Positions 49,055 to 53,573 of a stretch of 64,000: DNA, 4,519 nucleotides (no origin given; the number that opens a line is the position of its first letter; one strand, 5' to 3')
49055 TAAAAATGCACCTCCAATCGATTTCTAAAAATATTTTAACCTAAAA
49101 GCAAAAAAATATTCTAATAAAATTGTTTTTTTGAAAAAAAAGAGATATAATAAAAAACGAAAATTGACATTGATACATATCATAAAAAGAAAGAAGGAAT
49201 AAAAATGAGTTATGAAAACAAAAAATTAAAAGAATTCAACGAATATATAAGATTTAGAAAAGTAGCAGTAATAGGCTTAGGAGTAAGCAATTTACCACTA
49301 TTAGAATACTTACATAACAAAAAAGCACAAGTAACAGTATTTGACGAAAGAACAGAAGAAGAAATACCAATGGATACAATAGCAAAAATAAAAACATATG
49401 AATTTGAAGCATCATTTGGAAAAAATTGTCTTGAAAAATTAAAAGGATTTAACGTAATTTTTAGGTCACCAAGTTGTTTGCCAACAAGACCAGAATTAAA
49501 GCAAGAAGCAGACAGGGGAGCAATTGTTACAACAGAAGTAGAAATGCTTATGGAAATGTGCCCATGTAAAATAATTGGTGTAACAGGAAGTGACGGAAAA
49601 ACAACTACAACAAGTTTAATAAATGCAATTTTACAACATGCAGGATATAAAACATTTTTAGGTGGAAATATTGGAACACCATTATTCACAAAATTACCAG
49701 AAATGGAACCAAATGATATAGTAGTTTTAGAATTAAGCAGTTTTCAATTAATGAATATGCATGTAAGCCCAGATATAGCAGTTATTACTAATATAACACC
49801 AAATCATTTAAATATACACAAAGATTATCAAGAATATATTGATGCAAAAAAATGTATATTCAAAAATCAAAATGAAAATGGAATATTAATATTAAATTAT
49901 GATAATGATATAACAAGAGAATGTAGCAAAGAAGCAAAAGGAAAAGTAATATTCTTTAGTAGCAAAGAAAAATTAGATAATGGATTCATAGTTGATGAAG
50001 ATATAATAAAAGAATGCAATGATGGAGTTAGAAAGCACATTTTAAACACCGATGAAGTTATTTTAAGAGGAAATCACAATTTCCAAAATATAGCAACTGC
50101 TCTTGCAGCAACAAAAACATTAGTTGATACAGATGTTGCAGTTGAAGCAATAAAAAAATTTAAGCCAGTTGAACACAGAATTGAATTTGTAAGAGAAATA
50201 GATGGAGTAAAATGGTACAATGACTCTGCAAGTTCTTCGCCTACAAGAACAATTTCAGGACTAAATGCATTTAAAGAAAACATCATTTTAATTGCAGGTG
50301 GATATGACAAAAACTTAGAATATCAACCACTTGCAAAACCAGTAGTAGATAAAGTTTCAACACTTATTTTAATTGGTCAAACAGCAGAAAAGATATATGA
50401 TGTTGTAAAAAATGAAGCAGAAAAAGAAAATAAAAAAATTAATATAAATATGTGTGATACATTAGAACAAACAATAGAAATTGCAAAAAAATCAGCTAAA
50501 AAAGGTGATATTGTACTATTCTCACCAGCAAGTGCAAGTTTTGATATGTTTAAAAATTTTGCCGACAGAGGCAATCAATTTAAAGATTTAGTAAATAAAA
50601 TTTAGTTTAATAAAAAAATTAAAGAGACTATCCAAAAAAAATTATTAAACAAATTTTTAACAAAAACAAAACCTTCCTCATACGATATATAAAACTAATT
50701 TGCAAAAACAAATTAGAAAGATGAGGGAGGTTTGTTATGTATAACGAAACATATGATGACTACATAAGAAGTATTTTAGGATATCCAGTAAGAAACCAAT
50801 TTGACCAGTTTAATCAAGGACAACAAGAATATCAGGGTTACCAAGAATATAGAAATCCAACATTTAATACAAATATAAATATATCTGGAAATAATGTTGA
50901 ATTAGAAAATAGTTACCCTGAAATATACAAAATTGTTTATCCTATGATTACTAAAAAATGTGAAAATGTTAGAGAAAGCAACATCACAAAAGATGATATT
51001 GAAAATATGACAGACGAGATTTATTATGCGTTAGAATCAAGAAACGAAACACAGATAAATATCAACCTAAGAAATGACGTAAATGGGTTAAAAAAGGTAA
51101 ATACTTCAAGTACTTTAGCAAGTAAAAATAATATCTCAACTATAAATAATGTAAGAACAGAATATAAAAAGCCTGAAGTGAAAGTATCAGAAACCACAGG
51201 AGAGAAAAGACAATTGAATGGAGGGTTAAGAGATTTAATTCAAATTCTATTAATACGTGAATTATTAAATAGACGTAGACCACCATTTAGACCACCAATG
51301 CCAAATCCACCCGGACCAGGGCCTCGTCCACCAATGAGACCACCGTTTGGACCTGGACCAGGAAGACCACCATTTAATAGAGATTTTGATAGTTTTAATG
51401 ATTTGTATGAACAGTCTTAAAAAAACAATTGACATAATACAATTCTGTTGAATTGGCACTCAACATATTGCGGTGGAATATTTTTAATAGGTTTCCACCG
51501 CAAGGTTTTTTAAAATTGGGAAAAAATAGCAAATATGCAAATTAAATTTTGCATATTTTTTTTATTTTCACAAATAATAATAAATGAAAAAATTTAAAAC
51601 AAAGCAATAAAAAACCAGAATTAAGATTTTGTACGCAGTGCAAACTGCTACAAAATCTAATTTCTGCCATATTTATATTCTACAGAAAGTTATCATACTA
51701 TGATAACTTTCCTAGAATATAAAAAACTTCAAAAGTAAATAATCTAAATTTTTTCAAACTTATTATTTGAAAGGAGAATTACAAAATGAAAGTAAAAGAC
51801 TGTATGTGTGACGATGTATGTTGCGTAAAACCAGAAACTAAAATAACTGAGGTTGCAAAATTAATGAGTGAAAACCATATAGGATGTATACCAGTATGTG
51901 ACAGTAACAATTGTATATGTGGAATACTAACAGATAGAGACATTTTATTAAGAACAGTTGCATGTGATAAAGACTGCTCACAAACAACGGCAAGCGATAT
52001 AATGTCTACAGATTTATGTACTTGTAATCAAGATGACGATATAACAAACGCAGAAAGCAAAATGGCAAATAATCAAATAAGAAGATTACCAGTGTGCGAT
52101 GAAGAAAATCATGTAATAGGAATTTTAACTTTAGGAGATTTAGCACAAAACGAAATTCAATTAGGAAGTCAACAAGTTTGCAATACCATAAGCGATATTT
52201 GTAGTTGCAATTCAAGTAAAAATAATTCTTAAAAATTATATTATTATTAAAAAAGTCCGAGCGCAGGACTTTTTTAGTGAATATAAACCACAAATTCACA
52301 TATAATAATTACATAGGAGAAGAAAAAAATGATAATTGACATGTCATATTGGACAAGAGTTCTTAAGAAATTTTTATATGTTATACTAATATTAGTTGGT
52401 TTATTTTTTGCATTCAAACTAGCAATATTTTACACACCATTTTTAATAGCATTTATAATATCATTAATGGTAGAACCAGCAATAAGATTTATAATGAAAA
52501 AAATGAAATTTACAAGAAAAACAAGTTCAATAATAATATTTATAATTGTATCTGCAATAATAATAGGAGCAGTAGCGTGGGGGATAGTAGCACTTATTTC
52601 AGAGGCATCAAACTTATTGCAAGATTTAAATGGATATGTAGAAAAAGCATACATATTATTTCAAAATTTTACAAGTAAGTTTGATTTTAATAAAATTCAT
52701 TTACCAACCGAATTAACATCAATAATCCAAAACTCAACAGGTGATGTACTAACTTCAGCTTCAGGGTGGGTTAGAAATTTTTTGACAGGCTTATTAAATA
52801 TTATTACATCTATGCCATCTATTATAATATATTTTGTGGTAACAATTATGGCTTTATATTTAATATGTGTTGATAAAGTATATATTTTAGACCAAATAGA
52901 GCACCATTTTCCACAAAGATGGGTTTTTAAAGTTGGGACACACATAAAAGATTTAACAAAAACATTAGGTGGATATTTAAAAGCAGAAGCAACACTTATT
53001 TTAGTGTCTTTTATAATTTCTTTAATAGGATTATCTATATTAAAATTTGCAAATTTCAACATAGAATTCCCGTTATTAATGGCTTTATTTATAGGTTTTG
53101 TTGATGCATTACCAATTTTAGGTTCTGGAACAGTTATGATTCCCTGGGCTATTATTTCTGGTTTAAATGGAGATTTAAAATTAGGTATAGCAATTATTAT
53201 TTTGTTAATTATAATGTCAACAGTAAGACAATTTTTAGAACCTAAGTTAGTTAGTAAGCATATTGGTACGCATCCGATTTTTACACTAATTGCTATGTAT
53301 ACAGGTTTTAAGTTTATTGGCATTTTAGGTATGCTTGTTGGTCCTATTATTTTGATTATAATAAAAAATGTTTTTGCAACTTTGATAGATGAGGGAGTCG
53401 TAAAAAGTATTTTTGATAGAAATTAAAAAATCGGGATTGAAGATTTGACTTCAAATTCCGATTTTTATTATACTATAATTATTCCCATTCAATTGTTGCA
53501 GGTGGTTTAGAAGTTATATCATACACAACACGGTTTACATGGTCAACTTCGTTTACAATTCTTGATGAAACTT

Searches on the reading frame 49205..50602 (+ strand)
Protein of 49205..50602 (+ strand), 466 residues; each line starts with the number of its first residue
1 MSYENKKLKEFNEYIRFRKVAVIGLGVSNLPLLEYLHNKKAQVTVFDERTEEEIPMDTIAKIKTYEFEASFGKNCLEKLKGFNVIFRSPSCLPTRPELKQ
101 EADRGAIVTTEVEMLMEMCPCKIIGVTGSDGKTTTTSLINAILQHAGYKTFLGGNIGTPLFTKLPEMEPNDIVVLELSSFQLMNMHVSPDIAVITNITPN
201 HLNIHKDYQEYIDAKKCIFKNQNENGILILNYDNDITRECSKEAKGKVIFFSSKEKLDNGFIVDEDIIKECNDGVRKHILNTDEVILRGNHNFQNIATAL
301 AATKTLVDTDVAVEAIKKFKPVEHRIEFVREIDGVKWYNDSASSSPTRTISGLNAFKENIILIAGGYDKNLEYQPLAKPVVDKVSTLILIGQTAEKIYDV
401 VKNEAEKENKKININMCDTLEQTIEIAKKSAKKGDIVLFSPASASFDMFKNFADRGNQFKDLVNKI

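Call 77: search_protein_families(library=pfam, proteins=[window:49205-50602:+], max_evalue=0.0001)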
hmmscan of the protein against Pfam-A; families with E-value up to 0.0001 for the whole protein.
window:49205-50602:+ (466 aa): 3 families
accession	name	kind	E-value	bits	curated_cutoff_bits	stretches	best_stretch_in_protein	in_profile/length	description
PF08245.18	Mur_ligase_M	-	6.1e-35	121.4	24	1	126-302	1-199/200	Mur ligase middle domain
PF02875.26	Mur_ligase_C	-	1.3e-13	52.3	28.4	1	324-442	1-126/127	Mur ligase, glutamate ligase domain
PF21799.2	MurD-like_N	-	4e-09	37.1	27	1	19-108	2-86/88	Mur ligase MurD-like, N-terminal domain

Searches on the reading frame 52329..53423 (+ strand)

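Call 77: search_protein_families(library=pfam, proteins=[window:52329-53423:+], max_evalue=0.0001)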
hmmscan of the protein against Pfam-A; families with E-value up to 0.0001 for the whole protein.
window:52329-53423:+ (365 aa): 1 family
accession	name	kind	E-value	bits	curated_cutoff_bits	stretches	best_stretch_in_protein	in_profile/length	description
PF01594.21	AI-2E_transport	-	5.2e-46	157.8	34.3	1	16-351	5-325/327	AI-2E family transporter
